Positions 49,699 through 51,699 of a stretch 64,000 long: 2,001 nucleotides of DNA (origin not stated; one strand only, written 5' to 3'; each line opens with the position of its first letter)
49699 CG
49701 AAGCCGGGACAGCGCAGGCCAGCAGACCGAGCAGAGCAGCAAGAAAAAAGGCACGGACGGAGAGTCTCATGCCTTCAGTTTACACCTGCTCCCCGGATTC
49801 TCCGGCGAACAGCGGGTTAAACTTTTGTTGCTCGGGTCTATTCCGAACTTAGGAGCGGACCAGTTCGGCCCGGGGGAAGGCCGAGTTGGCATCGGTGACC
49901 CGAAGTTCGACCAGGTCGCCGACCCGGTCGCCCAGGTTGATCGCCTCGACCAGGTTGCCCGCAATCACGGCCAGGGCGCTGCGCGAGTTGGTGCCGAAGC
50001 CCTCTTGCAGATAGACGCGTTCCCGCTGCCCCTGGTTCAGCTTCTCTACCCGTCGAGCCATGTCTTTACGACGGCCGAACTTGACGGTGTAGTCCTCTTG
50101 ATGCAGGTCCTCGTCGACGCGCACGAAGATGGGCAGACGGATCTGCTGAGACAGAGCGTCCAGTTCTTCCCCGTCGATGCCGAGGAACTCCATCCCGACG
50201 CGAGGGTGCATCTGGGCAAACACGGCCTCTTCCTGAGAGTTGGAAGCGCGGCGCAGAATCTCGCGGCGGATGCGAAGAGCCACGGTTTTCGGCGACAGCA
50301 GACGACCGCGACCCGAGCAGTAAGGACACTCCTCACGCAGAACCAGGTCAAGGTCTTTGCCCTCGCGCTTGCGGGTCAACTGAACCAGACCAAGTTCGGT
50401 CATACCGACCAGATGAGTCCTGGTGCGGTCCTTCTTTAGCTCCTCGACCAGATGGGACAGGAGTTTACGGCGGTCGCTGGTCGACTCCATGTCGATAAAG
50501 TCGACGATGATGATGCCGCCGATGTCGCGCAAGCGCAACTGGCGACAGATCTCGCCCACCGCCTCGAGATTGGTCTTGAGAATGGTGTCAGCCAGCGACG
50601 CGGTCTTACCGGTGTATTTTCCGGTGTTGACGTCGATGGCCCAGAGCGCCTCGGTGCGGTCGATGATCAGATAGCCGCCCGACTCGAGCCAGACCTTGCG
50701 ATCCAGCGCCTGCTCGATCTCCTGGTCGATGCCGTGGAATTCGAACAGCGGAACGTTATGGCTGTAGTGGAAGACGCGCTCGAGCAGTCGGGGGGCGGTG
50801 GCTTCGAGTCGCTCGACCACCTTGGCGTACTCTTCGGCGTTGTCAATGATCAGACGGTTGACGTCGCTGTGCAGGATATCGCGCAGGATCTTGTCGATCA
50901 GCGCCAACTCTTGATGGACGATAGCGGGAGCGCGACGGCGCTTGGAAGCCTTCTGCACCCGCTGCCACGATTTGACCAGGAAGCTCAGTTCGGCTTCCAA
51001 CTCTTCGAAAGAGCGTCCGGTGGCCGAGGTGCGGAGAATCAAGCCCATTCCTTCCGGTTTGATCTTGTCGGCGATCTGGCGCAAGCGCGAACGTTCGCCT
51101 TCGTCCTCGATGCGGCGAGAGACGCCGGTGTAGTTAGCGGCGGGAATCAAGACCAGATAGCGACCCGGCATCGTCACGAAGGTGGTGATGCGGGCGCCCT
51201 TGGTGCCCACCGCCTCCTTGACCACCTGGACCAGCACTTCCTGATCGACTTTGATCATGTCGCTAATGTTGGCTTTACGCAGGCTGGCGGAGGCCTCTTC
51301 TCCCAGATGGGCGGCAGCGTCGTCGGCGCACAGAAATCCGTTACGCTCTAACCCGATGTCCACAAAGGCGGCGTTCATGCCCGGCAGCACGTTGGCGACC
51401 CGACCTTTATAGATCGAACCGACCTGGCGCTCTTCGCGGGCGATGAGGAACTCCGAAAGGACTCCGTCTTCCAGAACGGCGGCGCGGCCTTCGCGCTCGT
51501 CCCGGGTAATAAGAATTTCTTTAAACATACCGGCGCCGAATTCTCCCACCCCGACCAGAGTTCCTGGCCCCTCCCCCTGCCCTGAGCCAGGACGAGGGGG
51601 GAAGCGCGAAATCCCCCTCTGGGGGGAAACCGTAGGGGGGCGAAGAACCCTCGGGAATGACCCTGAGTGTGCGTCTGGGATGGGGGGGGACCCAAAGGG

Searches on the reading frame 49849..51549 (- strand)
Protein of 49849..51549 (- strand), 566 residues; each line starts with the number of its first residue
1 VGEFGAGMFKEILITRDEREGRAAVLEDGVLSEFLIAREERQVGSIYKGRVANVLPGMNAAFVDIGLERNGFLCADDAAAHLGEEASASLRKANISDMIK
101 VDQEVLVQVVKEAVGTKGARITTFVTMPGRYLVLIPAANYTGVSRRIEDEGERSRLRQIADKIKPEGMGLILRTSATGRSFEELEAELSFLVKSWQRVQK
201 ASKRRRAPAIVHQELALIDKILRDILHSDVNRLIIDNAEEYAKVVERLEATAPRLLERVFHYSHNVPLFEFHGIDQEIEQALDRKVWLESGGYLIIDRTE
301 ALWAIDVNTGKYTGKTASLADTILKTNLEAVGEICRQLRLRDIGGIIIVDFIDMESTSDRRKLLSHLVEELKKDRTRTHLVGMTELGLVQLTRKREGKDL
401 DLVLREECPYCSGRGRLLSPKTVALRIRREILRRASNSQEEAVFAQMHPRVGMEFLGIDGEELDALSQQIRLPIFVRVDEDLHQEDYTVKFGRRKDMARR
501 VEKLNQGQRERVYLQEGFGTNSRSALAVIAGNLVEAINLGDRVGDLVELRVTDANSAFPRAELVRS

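Call 15: search_protein_families(library=pfam, proteins=[window:49849-51549:-], max_evalue=0.0001)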
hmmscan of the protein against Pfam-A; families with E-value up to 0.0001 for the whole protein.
window:49849-51549:- (566 aa): 3 families
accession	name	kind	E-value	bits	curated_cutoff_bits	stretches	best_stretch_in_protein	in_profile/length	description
PF10150.14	RNase_E_G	-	2.2e-103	345.8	25.5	1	126-395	1-269/270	Ribonuclease E/G family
PF20833.2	RNase_E_G_Thio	-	1.2e-07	32.2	26.8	1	408-490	2-84/86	RNase E/G, Thioredoxin-like domain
PF00575.29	S1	-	3.3e-05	24.6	22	0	42-121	3-71/74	S1 RNA binding domain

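Call 26: list_cluster_members(proteins=[P0014, P0005, P0023, P0034, P0035, P0043, P0047, window:49849-51549:-])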
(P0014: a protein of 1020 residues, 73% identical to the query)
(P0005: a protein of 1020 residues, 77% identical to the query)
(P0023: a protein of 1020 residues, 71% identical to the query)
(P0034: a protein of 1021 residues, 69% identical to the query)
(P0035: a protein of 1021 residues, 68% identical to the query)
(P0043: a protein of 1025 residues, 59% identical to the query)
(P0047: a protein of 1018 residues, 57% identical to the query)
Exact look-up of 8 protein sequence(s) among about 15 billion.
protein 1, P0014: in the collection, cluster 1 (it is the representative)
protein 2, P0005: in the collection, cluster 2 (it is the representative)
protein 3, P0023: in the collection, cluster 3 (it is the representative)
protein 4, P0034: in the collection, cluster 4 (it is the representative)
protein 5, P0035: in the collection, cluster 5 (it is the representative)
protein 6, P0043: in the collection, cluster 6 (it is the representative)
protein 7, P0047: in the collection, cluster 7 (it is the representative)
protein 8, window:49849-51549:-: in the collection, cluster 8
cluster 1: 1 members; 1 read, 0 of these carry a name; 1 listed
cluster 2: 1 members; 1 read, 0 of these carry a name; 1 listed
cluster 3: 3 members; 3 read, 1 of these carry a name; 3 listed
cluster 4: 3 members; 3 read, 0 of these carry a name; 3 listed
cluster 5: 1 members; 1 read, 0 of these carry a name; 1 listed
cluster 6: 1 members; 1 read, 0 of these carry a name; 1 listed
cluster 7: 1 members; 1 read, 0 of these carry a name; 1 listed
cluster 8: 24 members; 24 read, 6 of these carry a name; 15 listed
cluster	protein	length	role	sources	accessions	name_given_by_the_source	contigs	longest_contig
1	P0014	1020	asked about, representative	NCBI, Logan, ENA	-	-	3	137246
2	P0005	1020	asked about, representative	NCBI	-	-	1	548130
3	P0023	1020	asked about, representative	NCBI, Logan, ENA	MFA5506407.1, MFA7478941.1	MAG: hypothetical protein WC314_00455 [Vulcanimicrobiota bacterium]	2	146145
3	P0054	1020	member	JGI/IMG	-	-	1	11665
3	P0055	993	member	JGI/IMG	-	-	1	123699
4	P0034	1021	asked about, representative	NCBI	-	-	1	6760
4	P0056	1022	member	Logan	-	-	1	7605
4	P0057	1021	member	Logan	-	-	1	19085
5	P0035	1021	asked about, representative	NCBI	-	-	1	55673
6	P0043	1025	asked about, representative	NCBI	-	-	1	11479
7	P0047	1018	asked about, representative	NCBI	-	-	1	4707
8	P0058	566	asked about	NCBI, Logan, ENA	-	-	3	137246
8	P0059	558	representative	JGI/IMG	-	ribonuclease G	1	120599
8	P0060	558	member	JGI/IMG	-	ribonuclease G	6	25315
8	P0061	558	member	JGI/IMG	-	ribonuclease G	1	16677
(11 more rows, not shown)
